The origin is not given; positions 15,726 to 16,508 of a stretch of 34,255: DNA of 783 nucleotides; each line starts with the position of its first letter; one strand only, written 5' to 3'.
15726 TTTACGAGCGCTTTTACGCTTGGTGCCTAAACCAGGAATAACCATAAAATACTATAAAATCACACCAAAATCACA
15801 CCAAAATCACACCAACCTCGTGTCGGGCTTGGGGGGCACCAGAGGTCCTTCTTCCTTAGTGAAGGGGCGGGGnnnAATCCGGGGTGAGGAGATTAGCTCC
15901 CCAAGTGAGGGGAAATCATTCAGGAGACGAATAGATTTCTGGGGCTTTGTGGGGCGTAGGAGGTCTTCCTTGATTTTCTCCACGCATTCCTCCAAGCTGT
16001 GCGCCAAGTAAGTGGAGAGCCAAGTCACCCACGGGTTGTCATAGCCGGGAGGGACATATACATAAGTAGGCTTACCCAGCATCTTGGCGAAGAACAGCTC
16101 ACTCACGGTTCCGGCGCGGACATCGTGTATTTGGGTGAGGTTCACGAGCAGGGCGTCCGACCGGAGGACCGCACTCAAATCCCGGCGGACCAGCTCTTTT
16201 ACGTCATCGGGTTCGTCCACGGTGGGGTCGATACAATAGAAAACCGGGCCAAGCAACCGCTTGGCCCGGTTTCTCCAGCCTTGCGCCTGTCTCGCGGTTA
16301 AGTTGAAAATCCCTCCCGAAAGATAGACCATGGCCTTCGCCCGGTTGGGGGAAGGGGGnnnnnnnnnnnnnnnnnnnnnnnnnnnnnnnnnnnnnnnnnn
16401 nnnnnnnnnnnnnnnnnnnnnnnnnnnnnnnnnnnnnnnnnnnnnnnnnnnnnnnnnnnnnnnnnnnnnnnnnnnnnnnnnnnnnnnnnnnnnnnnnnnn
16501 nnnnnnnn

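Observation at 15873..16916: Single polypeptide fusing a dNMP kinase to a nucleoside 2-deoxyribosyltransferase / dNMP N-hydrolase-like domain, at the att-proximal end of the genome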

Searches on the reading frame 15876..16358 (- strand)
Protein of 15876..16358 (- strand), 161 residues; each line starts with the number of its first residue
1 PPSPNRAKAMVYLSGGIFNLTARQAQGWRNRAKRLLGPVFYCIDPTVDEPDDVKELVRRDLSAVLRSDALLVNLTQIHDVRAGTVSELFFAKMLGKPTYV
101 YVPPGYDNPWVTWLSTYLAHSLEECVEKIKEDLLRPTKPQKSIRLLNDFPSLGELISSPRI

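Call 3: search_protein_families(library=pfam, proteins=[window:15876-16358:-], max_evalue=10)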
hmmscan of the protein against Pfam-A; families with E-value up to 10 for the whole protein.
seq(161 aa): 2 families
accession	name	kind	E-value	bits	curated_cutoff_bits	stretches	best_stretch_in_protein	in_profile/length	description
PF05014.21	Nuc_deoxyrib_tr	-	1.5e-05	25.6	28.8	1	11-102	1-97/117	Nucleoside 2-deoxyribosyltransferase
PF15891.11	Nuc_deoxyri_tr2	-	0.022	15.5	30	1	9-106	2-105/105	Nucleoside 2-deoxyribosyltransferase like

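Call 4: search_protein_families(library=phrogs, proteins=[window:15876-16358:-], max_evalue=10)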
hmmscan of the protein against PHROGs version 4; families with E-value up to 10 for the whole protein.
seq(161 aa): 4 families
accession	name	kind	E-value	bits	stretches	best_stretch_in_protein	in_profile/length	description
phrog_19940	-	unknown function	0.014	16.3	1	52-131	79-159/165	-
phrog_1817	-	DNA, RNA and nucleotide metabolism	0.17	12.5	1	51-94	59-99/192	nucleoside 2-deoxyribosyltransferase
phrog_1294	-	other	0.21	12.7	1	107-142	20-55/80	peptide methionine sulfoxide reductase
phrog_7995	-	DNA, RNA and nucleotide metabolism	0.52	10.5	1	55-106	85-136/336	nucleoside deoxyribosyltransferase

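Call 5: search_protein_families(library=ncbifam, proteins=[window:15876-16358:-], max_evalue=10)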
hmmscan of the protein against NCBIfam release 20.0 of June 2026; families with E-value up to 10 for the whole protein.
seq(161 aa): 0 families

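Call 7: search_solved_structures(query=window:15876-16358:-, max_evalue=10, show_alignments=3)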
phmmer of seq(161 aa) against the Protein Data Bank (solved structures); distinct sequences matched with E-value up to 10: 2.
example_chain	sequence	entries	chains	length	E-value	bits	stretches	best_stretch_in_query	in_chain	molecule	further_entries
3e6m_A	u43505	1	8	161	0.38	13.7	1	91-156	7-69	MarR family Transcriptional regulator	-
9xj1_O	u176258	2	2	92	0.81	12.6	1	57-117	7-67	Os04g0414700 protein | H0622F05.3 protein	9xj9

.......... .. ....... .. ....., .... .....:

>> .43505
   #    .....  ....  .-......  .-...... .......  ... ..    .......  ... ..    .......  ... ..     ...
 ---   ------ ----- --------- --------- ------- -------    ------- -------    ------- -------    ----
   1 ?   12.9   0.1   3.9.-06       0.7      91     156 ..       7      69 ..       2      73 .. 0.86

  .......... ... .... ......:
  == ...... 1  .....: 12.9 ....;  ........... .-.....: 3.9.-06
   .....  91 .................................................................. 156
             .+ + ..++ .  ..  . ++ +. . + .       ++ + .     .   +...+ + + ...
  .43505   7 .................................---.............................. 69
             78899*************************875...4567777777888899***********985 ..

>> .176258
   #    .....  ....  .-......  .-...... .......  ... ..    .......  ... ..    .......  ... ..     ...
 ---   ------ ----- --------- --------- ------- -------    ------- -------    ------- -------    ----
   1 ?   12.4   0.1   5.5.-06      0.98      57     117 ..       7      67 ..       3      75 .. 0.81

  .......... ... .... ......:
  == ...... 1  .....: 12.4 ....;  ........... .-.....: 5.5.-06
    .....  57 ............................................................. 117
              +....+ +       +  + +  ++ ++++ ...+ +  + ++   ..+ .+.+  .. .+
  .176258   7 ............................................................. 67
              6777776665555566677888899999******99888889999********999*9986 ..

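Call 17: search_protein_representatives(protein=window:15876-16358:-)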
Query: 161 residues. Proteins with E-value up to 0.001 (for the whole library): 404; up to 1e-10: 3; up to 1e-30: 1. The best 150 are listed.
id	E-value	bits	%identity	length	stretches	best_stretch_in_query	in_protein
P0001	3.6e-103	358.5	100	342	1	1-161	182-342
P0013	6.4e-11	58.5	36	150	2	54-129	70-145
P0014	8.9e-11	58.1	41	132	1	10-135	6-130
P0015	1.8e-10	57.1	38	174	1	8-131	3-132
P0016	2.1e-10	56.9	36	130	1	10-132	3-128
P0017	4.1e-10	55.9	35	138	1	10-130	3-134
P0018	4.2e-10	55.9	40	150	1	6-126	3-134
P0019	7.4e-10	55.1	41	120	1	20-132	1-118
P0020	8.9e-10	54.8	35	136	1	8-126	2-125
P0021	9.6e-10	54.7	37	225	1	9-129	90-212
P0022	1.5e-09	54.1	36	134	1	9-134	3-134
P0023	1.9e-09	53.8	37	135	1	11-133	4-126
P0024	2.2e-09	53.5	40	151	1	8-130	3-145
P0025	2.5e-09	53.4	36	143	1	10-132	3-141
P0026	2.6e-09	53.3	35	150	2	54-132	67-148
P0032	9.8e-09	51.4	33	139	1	6-129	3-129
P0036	1.4e-08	50.9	38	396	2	8-63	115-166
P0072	4.4e-07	46.1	32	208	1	8-131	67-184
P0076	6.0e-07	45.6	33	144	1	9-130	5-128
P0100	2.4e-06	43.7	38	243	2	38-133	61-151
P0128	4.9e-06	42.7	32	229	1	8-131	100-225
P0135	7.0e-06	42.2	28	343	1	9-129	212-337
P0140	8.3e-06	41.9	35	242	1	10-104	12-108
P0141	8.3e-06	41.9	37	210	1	7-126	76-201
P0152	1.1e-05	41.5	36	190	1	10-124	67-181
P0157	1.3e-05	41.3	36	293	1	10-128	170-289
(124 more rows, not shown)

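Call 18: search_protein_families(library=pfam, proteins=[P0135, P0157, P0036, P0021, P0128, P0141, P0072, P0152, P0100, P0140], max_evalue=0.01)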
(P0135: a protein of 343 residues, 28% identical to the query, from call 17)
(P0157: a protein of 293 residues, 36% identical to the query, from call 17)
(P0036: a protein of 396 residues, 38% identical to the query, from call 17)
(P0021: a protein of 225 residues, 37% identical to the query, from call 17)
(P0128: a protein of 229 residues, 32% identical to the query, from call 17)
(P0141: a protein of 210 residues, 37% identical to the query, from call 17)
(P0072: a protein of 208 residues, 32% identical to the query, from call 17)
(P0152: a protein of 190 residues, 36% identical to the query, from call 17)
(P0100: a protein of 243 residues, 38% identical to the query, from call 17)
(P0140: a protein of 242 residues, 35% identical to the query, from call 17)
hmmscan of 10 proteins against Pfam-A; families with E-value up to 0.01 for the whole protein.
P0135 (343 aa): 5 families
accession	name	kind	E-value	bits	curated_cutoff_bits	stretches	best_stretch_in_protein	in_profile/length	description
PF01791.15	DeoC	-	2.1e-13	50.9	23.8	1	12-195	13-217/229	DeoC/LacD family aldolase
PF05014.21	Nuc_deoxyrib_tr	-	3.1e-07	31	28.8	1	215-326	2-113/117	Nucleoside 2-deoxyribosyltransferase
PF15891.11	Nuc_deoxyri_tr2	-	6.8e-07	30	30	1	215-310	5-102/105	Nucleoside 2-deoxyribosyltransferase like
PF01180.27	DHO_dh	-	0.0039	16.9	27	1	139-203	202-271/291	Dihydroorotate dehydrogenase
PF00977.27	His_biosynth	-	0.0041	17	23.6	0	159-198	59-99/228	Histidine biosynthesis protein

P0157 (293 aa): 2 families
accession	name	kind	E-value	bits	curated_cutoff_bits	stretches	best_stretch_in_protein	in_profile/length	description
PF05014.21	Nuc_deoxyrib_tr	-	6.7e-07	29.9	28.8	1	171-266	1-100/117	Nucleoside 2-deoxyribosyltransferase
PF15891.11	Nuc_deoxyri_tr2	-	7e-05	23.6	30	1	170-260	3-99/105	Nucleoside 2-deoxyribosyltransferase like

P0036 (396 aa): 2 families
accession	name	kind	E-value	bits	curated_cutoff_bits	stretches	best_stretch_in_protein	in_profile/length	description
PF24749.2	DUF7695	-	5.8e-07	29.6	25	1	317-347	6-36/58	Domain of unknown function (DUF7695)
PF05014.21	Nuc_deoxyrib_tr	-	0.00079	20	28.8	1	118-249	1-110/117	Nucleoside 2-deoxyribosyltransferase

P0021 (225 aa): 2 families
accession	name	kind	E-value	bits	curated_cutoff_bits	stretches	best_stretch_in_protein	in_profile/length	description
PF05014.21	Nuc_deoxyrib_tr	-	2.1e-06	28.3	28.8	1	92-184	1-96/117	Nucleoside 2-deoxyribosyltransferase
PF15891.11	Nuc_deoxyri_tr2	-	0.0007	20.4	30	1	90-183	2-100/105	Nucleoside 2-deoxyribosyltransferase like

P0128 (229 aa): 2 families
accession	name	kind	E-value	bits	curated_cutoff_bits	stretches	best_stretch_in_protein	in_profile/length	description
PF05014.21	Nuc_deoxyrib_tr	-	3.3e-14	53.5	28.8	1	103-201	1-102/117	Nucleoside 2-deoxyribosyltransferase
PF15891.11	Nuc_deoxyri_tr2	-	1.2e-05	26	30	1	101-195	2-101/105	Nucleoside 2-deoxyribosyltransferase like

P0141 (210 aa): 3 families
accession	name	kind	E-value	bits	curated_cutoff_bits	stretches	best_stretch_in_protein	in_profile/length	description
PF05014.21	Nuc_deoxyrib_tr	-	3.5e-12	46.9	28.8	1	80-181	1-102/117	Nucleoside 2-deoxyribosyltransferase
PF15891.11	Nuc_deoxyri_tr2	-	2e-06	28.5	30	1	79-177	3-103/105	Nucleoside 2-deoxyribosyltransferase like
PF14359.12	DUF4406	-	6.6e-06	26.9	22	1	80-173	3-90/91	Domain of unknown function (DUF4406)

P0072 (208 aa): 2 families
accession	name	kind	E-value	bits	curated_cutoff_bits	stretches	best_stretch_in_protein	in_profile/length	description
PF05014.21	Nuc_deoxyrib_tr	-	9.4e-06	26.2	28.8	1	106-162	44-102/117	Nucleoside 2-deoxyribosyltransferase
PF15891.11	Nuc_deoxyri_tr2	-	9.8e-05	23.1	30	1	68-156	2-101/105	Nucleoside 2-deoxyribosyltransferase like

P0152 (190 aa): 3 families
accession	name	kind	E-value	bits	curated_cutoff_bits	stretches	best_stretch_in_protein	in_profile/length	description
PF05014.21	Nuc_deoxyrib_tr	-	6.1e-05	23.6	28.8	1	68-161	1-98/117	Nucleoside 2-deoxyribosyltransferase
PF14359.12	DUF4406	-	0.00017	22.4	22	1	67-157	2-90/91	Domain of unknown function (DUF4406)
PF15891.11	Nuc_deoxyri_tr2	-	0.0016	19.2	30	1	66-158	2-100/105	Nucleoside 2-deoxyribosyltransferase like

P0100 (243 aa): 3 families
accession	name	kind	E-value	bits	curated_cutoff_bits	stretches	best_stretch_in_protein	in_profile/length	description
PF05014.21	Nuc_deoxyrib_tr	-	2.8e-09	37.6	28.8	1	9-125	1-99/117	Nucleoside 2-deoxyribosyltransferase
PF15891.11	Nuc_deoxyri_tr2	-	6.5e-07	30.1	30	1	6-124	1-103/105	Nucleoside 2-deoxyribosyltransferase like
PF14359.12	DUF4406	-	9.7e-05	23.1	22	1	8-51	2-44/91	Domain of unknown function (DUF4406)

P0140 (242 aa): 3 families
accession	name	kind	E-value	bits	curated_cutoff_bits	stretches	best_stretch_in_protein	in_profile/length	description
PF11753.13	DUF3310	-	8.4e-13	48.6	24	1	168-220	3-59/60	Protein of unknwon function (DUF3310)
PF05014.21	Nuc_deoxyrib_tr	-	2.3e-09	37.8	28.8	1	13-106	1-97/117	Nucleoside 2-deoxyribosyltransferase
PF15891.11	Nuc_deoxyri_tr2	-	3.3e-06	27.8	30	1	11-104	2-100/105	Nucleoside 2-deoxyribosyltransferase like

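Call 20: find_homologous_proteins(query=A1, max_evalue=0.001)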
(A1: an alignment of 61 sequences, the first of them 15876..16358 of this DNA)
Query A1 (61 sequences) (161 aa, profile of the alignment): 224 proteins with E <= 0.001 among 2866 candidates; the best 120 are listed.
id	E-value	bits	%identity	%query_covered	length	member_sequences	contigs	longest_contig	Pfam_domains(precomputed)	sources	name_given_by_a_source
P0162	3.9e-42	161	27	75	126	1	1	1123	PF15891.12,PF05014.22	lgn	-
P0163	3.7e-41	158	31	75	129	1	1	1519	PF15891.12,PF05014.22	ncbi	-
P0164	4.8e-41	158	30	80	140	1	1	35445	PF05014.22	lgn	-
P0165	5.6e-41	157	27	74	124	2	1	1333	PF15891.12,PF05014.22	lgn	-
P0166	2.0e-40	156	32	78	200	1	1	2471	PF15891.12,PF05014.22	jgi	jgi:nucleoside 2-deoxyribosyltransferase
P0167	2.1e-40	156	28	75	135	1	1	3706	PF15891.12,PF05014.22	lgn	-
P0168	2.2e-40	156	29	71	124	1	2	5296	PF05014.22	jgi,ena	-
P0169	2.4e-40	155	34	69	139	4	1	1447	-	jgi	jgi:nucleoside 2-deoxyribosyltransferase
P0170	2.5e-40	155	34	71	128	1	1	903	PF15891.12,PF05014.22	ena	-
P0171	3.0e-40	155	32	67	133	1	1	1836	PF15891.12,PF05014.22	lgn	-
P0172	4.0e-40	155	31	76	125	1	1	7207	PF15891.12,PF05014.22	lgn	-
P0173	4.6e-40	154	33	70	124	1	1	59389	PF05014.22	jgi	jgi:nucleoside 2-deoxyribosyltransferase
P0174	5.0e-40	154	27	76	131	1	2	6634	PF15891.12,PF05014.22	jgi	jgi:nucleoside 2-deoxyribosyltransferase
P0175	6.8e-40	154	28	75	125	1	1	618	PF15891.12,PF05014.22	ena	-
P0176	1.1e-39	153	30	75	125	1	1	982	PF15891.12,PF05014.22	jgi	jgi:nucleoside 2-deoxyribosyltransferase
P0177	1.1e-39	153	30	75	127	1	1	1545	PF05014.22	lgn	-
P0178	1.3e-39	153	29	75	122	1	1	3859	PF05014.22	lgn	-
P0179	1.4e-39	153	35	73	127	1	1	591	PF05014.22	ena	-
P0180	1.4e-39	153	31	75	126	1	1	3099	PF15891.12,PF05014.22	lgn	-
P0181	1.5e-39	153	26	75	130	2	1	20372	PF15891.12,PF05014.22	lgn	-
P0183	1.9e-39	152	30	73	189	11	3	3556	PF15891.12,PF05014.22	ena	-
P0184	2.1e-39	152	28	75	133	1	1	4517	PF15891.12,PF05014.22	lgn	-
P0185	2.3e-39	152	32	80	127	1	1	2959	PF15891.12,PF05014.22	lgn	-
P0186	3.2e-39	152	35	71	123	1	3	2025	PF05014.22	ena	-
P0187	3.8e-39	152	32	76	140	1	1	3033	PF05014.22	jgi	jgi:hypothetical protein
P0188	4.7e-39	151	35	80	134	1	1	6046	PF05014.22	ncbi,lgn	-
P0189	5.4e-39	151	34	78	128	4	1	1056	PF05014.22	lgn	-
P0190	8.0e-39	150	27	74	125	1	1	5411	PF05014.22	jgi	jgi:hypothetical protein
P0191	8.3e-39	150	33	75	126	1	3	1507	PF05014.22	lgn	-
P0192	8.7e-39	150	30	74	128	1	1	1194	PF15891.12,PF05014.22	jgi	jgi:nucleoside 2-deoxyribosyltransferase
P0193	9.5e-39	150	29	72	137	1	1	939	PF15891.12,PF05014.22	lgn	-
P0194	1.1e-38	150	31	75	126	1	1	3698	PF15891.12,PF05014.22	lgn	-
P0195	1.2e-38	150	33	71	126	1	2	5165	PF05014.22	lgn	-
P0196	1.6e-38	149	32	70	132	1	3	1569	PF15891.12,PF05014.22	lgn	-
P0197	1.8e-38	149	34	75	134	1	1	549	PF15891.12,PF05014.22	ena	-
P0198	1.9e-38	149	27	77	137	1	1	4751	PF15891.12,PF05014.22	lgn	-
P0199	2.4e-38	149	29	78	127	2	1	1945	PF05014.22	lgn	-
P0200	2.7e-38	149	32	82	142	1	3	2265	PF15891.12,PF05014.22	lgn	-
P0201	2.9e-38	149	29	85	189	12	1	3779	PF15891.12,PF05014.22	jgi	jgi:nucleoside 2-deoxyribosyltransferase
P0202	3.1e-38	149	27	75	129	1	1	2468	PF15891.12,PF05014.22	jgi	jgi:hypothetical protein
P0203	3.1e-38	149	29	75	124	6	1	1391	PF15891.12,PF05014.22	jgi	jgi:hypothetical protein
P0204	4.0e-38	148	36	65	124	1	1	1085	PF15891.12,PF14359.13,PF05014.22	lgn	-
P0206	5.3e-38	148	25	75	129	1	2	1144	PF15891.12,PF05014.22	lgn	-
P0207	5.5e-38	148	30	74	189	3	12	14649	PF15891.12,PF05014.22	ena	-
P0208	7.1e-38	147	31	82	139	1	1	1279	PF05014.22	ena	-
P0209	8.6e-38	147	27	75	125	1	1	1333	PF15891.12,PF14359.13,PF05014.22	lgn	-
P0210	8.8e-38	147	29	83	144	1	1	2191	PF05014.22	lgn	-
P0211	9.2e-38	147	28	75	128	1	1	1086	PF15891.12,PF05014.22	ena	-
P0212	9.3e-38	147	37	65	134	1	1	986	PF05014.22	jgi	jgi:hypothetical protein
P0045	1.2e-37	147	31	75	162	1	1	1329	PF05014.22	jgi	-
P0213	1.9e-37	146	27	74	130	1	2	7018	PF15891.12,PF05014.22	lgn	-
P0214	2.1e-37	146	31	71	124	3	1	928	PF15891.12,PF05014.22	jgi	jgi:nucleoside 2-deoxyribosyltransferase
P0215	2.5e-37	146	32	75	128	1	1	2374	PF05014.22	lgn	-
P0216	2.5e-37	146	33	74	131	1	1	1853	PF05014.22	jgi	-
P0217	2.5e-37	146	39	64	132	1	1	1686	PF05014.22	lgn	-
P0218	2.7e-37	146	33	75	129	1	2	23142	PF15891.12,PF05014.22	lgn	-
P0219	2.8e-37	145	34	75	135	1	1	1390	PF05014.22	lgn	-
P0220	2.9e-37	145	30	70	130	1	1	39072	PF05014.22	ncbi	-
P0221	3.3e-37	145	26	75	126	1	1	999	PF15891.12,PF05014.22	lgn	-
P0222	3.9e-37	145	33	74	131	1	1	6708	PF15891.12,PF05014.22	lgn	-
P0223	4.8e-37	145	31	75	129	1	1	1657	PF05014.22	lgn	-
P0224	5.1e-37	145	25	76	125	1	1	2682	PF15891.12,PF05014.22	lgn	-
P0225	5.9e-37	144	34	78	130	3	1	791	PF05014.22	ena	-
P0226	6.0e-37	144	32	64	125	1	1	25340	PF15891.12,PF05014.22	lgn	-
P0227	6.2e-37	144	31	70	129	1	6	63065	PF05014.22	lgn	-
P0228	6.4e-37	144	24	75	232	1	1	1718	PF15891.12,PF05014.22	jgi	-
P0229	6.6e-37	144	30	75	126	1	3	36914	PF15891.12,PF05014.22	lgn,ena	-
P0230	7.8e-37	144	34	78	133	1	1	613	PF15891.12,PF05014.22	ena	-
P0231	7.8e-37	144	34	71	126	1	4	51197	PF05014.22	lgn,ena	-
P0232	7.9e-37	144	29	75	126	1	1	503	PF15891.12,PF05014.22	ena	-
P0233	9.8e-37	144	32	57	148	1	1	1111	PF05014.22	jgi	jgi:nucleoside 2-deoxyribosyltransferase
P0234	9.8e-37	144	31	75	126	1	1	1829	PF15891.12,PF05014.22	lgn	-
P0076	1.1e-36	144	31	75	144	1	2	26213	PF05014.22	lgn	-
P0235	1.2e-36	143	32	67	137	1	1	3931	PF05014.22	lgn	-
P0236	1.7e-36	143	30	73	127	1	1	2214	PF05014.22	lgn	-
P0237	1.8e-36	143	33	76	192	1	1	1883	PF15891.12,PF05014.22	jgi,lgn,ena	jgi:nucleoside 2-deoxyribosyltransferase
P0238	1.8e-36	143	32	71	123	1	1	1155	PF05014.22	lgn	-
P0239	1.9e-36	143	31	80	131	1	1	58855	PF05014.22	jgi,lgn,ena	-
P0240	2.0e-36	143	28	77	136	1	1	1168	PF15891.12,PF05014.22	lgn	-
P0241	2.8e-36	142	29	75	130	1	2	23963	PF05014.22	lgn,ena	-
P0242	2.8e-36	142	34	75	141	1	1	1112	PF05014.22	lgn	-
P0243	3.6e-36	142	27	74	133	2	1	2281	PF15891.12,PF14359.13,PF05014.22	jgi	jgi:nucleoside 2-deoxyribosyltransferase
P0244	3.6e-36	142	33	74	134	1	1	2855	PF15891.12,PF05014.22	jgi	jgi:hypothetical protein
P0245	6.0e-36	141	32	75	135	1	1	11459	PF15891.12,PF05014.22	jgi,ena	-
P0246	7.0e-36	141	29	75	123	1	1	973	PF05014.22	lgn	-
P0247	8.2e-36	141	30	75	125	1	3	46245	PF05014.22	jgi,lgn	-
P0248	8.6e-36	141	34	76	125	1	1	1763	PF15891.12,PF05014.22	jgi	jgi:nucleoside 2-deoxyribosyltransferase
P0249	1.0e-35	140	29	70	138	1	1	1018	PF05014.22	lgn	-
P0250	1.1e-35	140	31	77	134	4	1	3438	PF05014.22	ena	-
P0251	1.1e-35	140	30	75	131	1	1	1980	PF15891.12,PF05014.22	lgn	-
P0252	1.2e-35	140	31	74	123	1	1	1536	PF05014.22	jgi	jgi:nucleoside 2-deoxyribosyltransferase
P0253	1.2e-35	140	27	76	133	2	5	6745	PF15891.12,PF05014.22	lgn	-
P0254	1.3e-35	140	34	75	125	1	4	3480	PF05014.22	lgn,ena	-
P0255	1.5e-35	140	28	75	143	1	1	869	PF15891.12,PF05014.22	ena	-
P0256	1.7e-35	140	31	73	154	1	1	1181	PF15891.12,PF05014.22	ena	-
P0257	1.8e-35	140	28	77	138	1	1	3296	PF15891.12,PF05014.22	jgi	jgi:nucleoside 2-deoxyribosyltransferase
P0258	3.3e-35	139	27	93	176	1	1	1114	PF05014.22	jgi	jgi:hypothetical protein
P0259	3.4e-35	139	33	76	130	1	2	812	PF05014.22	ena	-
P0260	3.6e-35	139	30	71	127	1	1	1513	PF15891.12,PF05014.22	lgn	-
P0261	4.2e-35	138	27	63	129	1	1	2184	PF15891.12,PF05014.22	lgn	-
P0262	4.3e-35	138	30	75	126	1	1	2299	PF15891.12,PF05014.22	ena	-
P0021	4.3e-35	138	34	78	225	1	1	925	PF05014.22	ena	-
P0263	4.4e-35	138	28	70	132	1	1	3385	PF05014.22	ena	-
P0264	4.6e-35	138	28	74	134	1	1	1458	PF05014.22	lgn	-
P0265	4.9e-35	138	30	59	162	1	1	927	PF05014.22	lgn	-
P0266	6.2e-35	138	27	75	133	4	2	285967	PF15891.12,PF05014.22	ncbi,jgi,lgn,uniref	ncbi:nucleoside 2-deoxyribosyltransferase [Stutzerimonas nitrititolerans]|uniref:nucleoside 2-deoxyr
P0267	8.0e-35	138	26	73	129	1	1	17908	PF05014.22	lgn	-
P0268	9.2e-35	137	30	78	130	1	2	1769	PF05014.22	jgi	jgi:nucleoside 2-deoxyribosyltransferase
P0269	1.0e-34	137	31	79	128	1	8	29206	PF05014.22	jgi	jgi:nucleoside 2-deoxyribosyltransferase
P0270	1.1e-34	137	28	75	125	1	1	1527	PF05014.22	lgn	-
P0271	1.4e-34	137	31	76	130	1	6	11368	PF05014.22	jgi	jgi:nucleoside 2-deoxyribosyltransferase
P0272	2.2e-34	136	28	75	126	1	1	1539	PF05014.22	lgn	-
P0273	2.3e-34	136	31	75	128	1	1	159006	PF05014.22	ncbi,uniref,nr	ncbi:hypothetical protein IP68_12575 [Blastomonas sp. AAP25]|uniref:hypothetical protein n=1 Tax=Bla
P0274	2.4e-34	136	26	78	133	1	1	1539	PF05014.22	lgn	-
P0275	2.9e-34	136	26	81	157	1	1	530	PF05014.22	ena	-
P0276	3.0e-34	136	27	72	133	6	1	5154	PF15891.12,PF05014.22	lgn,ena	-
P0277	3.2e-34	136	26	81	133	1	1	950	PF05014.22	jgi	-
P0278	4.6e-34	135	28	75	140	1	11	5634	PF15891.12,PF05014.22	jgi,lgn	jgi:nucleoside 2-deoxyribosyltransferase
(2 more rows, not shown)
